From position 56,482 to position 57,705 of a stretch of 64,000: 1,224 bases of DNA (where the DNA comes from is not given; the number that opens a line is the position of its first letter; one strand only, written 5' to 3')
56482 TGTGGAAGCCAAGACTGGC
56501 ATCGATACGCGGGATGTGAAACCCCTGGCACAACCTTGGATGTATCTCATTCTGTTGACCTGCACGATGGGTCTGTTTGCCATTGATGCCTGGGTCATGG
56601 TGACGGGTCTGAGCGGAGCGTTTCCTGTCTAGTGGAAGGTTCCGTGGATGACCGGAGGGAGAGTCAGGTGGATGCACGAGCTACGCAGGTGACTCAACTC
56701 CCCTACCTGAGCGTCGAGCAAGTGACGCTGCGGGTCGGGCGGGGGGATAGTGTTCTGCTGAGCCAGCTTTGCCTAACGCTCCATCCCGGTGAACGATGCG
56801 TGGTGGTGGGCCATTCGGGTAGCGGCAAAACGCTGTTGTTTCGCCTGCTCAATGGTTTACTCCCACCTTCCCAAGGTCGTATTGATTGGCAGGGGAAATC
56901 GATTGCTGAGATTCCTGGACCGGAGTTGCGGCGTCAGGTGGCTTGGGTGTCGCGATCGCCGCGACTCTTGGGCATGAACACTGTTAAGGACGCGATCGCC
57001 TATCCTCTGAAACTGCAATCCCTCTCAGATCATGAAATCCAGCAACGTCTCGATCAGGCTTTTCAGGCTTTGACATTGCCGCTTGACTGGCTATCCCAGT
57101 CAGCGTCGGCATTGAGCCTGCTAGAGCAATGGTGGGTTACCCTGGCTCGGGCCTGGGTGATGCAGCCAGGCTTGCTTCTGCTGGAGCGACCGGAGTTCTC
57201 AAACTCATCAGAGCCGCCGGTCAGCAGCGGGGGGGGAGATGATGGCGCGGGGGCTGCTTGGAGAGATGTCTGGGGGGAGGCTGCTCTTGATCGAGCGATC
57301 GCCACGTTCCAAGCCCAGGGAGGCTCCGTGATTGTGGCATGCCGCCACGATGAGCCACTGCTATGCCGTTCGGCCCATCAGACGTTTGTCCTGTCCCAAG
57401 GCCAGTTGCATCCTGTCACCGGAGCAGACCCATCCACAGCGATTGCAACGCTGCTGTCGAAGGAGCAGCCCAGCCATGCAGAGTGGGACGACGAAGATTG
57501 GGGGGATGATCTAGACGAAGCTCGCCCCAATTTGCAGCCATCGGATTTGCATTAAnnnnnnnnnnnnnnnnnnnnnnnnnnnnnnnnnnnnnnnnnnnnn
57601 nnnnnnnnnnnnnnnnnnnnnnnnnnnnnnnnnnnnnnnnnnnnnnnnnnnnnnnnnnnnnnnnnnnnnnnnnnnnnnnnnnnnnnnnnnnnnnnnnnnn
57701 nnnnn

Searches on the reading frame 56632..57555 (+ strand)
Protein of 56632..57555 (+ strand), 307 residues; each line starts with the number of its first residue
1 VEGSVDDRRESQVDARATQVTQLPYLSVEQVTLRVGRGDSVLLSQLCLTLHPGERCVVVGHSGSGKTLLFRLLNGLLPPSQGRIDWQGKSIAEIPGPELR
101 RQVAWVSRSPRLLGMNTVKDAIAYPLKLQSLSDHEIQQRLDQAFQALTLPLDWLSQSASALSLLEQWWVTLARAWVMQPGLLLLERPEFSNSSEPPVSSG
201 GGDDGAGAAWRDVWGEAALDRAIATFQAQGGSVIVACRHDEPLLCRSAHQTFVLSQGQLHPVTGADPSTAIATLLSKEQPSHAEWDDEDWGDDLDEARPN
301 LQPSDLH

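Call 19: search_protein_families(library=pfam, proteins=[window:56632-57555:+], max_evalue=0.001)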
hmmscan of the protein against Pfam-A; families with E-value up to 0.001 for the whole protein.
window:56632-57555:+ (307 aa): 1 family
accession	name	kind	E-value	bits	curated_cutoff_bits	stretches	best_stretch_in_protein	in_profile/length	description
PF00005.33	ABC_tran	-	2.2e-21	77.4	25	1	44-184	2-132/137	ABC transporter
